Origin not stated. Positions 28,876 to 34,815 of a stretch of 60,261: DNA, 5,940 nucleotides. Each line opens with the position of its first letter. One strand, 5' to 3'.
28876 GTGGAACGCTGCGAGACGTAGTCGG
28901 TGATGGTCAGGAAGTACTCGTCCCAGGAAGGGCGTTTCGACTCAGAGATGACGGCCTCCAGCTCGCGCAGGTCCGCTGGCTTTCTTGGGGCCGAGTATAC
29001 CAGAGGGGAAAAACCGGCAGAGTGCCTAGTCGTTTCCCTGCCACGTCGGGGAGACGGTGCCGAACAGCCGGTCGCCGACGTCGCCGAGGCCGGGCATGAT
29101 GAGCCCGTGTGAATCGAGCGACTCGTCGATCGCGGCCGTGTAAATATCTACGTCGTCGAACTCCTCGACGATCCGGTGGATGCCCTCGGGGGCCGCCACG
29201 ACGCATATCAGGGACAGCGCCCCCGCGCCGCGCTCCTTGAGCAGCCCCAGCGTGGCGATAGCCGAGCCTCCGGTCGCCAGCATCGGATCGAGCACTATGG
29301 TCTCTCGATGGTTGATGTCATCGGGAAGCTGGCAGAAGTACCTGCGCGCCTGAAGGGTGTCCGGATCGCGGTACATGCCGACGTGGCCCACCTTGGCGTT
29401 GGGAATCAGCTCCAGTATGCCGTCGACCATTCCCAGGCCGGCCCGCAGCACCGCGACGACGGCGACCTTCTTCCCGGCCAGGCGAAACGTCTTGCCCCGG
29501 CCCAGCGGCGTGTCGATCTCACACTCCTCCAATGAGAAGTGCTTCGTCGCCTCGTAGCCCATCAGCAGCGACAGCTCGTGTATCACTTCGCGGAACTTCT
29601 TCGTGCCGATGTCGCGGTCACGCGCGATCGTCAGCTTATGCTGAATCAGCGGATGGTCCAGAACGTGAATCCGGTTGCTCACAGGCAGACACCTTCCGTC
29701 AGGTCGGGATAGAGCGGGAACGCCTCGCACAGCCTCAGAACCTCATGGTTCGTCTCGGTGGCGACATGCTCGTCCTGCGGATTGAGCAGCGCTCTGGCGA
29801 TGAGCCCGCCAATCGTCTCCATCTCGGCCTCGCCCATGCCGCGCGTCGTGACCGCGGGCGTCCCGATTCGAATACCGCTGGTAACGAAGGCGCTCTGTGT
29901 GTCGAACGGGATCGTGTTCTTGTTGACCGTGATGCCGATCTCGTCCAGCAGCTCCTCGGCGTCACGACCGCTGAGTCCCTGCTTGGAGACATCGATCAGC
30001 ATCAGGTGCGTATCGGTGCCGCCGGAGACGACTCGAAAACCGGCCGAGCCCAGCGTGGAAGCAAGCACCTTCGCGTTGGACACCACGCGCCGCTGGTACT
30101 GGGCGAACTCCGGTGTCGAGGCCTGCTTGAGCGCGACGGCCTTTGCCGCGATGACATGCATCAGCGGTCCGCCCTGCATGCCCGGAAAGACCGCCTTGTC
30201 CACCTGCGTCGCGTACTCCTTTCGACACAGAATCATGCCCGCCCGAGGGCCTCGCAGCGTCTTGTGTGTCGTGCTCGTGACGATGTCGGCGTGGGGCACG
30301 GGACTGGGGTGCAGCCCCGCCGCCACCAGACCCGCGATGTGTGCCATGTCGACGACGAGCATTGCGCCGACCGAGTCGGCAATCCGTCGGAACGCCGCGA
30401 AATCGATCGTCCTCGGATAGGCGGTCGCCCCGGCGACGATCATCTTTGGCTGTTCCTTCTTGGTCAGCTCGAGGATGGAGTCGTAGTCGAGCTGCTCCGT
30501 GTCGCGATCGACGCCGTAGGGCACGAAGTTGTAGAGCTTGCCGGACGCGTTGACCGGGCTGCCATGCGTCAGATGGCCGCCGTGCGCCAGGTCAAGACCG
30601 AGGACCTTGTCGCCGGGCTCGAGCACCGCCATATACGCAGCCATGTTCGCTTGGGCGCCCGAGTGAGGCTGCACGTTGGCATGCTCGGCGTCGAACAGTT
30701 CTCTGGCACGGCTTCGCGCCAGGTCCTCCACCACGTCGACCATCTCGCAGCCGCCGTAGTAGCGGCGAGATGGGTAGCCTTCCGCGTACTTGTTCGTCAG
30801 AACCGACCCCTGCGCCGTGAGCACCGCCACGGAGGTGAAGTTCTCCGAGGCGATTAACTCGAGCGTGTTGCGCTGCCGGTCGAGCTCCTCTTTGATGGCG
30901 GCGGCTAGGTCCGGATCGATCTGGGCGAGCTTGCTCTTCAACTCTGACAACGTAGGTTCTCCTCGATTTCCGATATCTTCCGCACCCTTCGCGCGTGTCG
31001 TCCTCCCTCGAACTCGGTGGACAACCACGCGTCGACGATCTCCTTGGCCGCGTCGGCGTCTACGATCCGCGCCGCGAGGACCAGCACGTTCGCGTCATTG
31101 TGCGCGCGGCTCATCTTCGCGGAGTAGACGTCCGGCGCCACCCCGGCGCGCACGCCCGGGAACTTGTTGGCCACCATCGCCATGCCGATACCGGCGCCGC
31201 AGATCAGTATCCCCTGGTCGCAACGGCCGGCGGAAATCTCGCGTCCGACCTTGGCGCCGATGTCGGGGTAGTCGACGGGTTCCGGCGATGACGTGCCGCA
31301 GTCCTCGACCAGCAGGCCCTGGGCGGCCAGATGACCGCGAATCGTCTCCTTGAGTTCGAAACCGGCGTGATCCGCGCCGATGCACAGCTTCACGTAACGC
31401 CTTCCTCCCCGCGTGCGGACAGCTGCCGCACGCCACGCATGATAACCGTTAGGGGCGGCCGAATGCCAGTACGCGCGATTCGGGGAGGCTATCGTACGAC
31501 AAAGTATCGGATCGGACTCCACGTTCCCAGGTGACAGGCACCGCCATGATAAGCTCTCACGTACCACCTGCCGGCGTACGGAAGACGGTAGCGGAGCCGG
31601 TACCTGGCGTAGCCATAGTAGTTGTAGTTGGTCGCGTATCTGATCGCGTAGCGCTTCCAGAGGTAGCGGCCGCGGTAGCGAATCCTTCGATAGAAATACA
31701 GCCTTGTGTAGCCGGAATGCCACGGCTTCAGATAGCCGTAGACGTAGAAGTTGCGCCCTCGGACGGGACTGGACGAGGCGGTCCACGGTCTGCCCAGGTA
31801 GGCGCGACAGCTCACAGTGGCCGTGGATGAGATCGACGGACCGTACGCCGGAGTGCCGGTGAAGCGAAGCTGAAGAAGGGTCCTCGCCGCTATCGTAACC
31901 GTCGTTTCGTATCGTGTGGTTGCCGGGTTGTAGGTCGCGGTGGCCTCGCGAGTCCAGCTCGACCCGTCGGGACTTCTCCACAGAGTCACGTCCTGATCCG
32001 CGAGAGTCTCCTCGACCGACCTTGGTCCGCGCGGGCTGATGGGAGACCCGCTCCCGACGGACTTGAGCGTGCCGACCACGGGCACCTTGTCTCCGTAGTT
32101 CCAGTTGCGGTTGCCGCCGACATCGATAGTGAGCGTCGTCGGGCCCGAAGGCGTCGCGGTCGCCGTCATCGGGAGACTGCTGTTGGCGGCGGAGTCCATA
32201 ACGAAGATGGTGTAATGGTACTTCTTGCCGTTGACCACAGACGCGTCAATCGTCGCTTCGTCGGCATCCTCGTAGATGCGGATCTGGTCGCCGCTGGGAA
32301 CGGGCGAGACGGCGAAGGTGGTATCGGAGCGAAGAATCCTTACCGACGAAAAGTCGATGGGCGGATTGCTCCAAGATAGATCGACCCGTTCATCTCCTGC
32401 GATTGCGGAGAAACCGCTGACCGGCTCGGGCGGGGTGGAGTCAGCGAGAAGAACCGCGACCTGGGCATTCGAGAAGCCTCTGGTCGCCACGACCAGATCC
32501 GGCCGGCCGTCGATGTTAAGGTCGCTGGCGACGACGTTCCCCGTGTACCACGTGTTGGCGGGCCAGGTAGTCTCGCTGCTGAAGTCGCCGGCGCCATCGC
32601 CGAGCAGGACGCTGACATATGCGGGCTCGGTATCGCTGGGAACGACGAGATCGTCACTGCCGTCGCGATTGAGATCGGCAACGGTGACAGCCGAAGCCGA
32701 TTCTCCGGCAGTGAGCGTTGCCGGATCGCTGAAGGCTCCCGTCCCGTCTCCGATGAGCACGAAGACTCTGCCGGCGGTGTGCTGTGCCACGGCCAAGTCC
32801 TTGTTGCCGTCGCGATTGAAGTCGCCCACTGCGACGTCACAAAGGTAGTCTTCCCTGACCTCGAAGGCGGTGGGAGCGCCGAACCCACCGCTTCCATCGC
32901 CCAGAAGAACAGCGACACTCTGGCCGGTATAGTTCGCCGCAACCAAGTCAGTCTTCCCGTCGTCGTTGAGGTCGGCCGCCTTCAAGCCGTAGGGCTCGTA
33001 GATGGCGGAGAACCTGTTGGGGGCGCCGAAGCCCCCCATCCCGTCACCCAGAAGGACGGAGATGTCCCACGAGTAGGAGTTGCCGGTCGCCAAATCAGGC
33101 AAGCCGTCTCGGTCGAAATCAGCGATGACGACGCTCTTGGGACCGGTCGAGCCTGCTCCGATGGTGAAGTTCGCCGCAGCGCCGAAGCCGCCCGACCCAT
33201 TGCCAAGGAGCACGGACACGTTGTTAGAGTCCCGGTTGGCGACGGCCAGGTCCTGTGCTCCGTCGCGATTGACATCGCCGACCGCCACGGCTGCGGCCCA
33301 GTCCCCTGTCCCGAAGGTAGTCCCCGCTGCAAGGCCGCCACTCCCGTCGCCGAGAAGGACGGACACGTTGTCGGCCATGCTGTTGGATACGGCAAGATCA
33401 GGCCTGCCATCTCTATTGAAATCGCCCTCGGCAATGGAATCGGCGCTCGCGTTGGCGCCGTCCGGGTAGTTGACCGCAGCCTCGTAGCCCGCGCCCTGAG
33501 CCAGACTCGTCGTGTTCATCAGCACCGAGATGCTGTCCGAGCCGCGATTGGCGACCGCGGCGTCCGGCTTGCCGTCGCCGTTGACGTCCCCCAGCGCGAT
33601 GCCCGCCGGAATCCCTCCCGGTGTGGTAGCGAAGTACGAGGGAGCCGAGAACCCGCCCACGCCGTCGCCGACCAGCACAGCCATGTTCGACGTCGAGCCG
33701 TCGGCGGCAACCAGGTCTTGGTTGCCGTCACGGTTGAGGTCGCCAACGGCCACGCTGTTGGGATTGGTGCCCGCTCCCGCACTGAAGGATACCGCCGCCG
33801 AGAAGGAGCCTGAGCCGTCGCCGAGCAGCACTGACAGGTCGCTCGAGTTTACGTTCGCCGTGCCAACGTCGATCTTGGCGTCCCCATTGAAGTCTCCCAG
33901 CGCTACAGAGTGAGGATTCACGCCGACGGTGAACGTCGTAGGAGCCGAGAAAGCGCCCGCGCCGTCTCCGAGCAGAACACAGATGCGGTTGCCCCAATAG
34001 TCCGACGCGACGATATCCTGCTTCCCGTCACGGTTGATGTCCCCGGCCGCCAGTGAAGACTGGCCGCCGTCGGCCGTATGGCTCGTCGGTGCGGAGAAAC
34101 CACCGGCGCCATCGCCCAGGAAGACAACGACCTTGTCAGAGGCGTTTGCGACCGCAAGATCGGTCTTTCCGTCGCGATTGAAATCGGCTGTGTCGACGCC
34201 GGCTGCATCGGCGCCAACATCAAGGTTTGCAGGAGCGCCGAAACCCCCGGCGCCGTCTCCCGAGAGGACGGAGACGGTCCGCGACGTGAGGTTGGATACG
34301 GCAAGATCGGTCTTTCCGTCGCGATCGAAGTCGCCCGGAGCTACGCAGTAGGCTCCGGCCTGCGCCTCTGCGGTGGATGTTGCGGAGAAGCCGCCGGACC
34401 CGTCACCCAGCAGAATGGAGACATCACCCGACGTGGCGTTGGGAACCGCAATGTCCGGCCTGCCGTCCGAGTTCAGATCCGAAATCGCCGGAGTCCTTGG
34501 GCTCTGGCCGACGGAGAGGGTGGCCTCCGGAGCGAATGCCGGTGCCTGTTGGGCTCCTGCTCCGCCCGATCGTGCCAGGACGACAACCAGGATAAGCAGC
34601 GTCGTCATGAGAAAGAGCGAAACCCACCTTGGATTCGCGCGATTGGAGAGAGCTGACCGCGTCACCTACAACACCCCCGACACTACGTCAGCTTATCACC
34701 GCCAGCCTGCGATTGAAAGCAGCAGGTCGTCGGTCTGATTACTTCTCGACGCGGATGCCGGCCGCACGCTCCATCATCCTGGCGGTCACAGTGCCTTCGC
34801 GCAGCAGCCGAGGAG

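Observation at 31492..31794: Unusual Arg/Tyr-rich C-terminal domain shared by two giant surface proteins (second copy at 42385-42672), always behind an FN3-like domain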

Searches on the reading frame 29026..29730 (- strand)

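Call 12: search_protein_families(library=pfam, proteins=[window:29026-29730:-], max_evalue=0.001)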
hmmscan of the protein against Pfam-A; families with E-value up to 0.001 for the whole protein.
window:29026-29730:- (234 aa): 2 families
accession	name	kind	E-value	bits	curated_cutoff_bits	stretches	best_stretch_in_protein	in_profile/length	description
PF14681.12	UPRTase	-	3.2e-72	242.8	27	1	23-225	1-206/206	Uracil phosphoribosyltransferase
PF00156.33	Pribosyltran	-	4.7e-07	29.7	26.3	1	85-207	27-157/158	Phosphoribosyl transferase domain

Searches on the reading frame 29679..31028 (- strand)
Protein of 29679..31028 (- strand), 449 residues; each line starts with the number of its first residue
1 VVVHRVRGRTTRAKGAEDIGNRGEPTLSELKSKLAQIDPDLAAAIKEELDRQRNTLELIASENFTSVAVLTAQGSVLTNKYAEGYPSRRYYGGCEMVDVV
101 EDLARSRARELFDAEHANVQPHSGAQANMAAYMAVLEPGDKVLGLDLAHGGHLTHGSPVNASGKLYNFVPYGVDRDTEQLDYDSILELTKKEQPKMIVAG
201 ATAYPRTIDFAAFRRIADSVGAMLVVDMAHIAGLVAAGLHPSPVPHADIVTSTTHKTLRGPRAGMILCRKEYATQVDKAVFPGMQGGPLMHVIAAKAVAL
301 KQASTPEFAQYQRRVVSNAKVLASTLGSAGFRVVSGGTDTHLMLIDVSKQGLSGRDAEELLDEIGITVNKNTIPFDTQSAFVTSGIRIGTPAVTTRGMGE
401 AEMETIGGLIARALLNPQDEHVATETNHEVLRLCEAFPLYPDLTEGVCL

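Call 12: search_protein_families(library=pfam, proteins=[window:29679-31028:-], max_evalue=0.001)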
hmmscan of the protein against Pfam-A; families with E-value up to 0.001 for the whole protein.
window:29679-31028:- (449 aa): 3 families
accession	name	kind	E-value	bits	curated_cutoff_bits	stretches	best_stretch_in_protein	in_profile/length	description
PF00464.25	SHMT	-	3.2e-170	566.5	27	1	34-409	1-398/399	Serine hydroxymethyltransferase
PF00155.27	Aminotran_1_2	-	5.7e-12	45.9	19.7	1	101-397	49-353/361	Aminotransferase class I and II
PF01212.27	Beta_elim_lyase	-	3.6e-06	27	27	1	106-371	39-275/288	Beta-eliminating lyase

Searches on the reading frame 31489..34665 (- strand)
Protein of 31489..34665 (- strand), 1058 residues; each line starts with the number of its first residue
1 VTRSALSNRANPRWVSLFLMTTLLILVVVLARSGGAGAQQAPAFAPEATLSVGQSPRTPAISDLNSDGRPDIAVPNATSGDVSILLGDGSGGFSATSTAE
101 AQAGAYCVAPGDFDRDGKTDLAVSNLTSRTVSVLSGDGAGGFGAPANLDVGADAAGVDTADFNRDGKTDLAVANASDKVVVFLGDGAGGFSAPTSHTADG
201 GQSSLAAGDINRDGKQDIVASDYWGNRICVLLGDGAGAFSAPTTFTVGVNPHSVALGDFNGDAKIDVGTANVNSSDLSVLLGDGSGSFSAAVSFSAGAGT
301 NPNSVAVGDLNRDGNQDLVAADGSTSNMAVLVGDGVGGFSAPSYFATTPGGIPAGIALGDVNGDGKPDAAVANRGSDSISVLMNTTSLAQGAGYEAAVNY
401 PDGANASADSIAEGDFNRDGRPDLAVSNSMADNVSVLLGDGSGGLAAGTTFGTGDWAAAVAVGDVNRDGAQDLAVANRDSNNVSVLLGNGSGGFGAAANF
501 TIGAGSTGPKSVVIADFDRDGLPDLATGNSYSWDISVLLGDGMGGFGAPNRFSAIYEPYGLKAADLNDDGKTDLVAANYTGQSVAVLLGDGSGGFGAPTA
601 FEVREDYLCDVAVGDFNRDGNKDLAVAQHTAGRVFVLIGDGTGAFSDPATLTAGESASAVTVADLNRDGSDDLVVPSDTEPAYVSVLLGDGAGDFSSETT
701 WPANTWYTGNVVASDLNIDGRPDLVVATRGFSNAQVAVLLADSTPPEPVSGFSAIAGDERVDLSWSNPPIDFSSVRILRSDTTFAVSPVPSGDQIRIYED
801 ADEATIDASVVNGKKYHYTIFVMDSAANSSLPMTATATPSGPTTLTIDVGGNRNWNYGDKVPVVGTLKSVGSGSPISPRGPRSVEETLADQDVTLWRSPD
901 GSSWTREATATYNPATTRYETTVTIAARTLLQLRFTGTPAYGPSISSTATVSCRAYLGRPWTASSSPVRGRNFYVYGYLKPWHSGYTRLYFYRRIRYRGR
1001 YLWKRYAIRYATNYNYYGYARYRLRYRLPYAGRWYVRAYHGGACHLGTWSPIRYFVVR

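Call 9: search_protein_families(library=pfam, proteins=[window:31489-34665:-], max_evalue=1)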
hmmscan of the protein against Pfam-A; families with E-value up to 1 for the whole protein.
window:31489-34665:- (1058 aa): 7 families
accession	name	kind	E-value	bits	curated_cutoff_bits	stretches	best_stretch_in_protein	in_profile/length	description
PF13517.12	FG-GAP_3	-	1.7e-97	320.4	26.9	12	161-219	1-60/61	FG-GAP-like repeat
PF01839.29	FG-GAP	-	2.8e-51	171.1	22.1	13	355-377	4-26/37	FG-GAP repeat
PF16743.10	PliI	-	1.2e-05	25.4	27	0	604-632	55-83/123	Periplasmic lysozyme inhibitor of I-type lysozyme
PF23743.1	Beta-prop_BBS7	-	0.015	15.1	27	1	156-226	223-293/299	BBS7 beta-propeller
PF14779.12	BBS1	-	0.025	14.5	27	1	295-328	9-42/254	Ciliary BBSome complex subunit 1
PF23163.1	CSD_RNase_II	-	0.18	12.3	24.3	0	615-643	8-36/60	CSD-like barrel domain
PF23727.1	Beta-prop_FAM234A_B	-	0.61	9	26.4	0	460-494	131-165/467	FAM234A/B beta-propeller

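Call 10: search_protein_families(library=ncbifam, proteins=[window:31489-34665:-], max_evalue=1)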
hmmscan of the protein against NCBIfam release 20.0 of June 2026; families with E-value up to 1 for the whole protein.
window:31489-34665:- (1058 aa): 3 families
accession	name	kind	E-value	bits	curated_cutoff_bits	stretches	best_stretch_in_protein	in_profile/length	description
NF047539.1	XAC2610_fam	domain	1.2e-20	73.8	35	1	612-632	2-22/89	XAC2610-related protein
NF052323.1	T9SSA_dep_M6i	equivalog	1.4e-08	33.2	600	2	634-731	763-859/1043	T9SS-dependent M6-like inactivated metalloprotease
NF040734.1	CC-COOH_SaoC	equivalog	0.016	15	80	0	461-484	51-77/148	Cys-Cys-COOH (seleno)protein SaoC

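Call 17: find_encoding_contigs(protein=window:31489-34665:-, flank=3000, max_places=4)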
Protein window:31489-34665:- (1058 aa): no gene with exactly this product is on record in the collection.

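Call 58: find_encoding_contigs(protein=window:31489-34608:-, flank=1000, max_places=3)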
Protein window:31489-34608:- (1039 aa): no gene with exactly this product is on record in the collection.
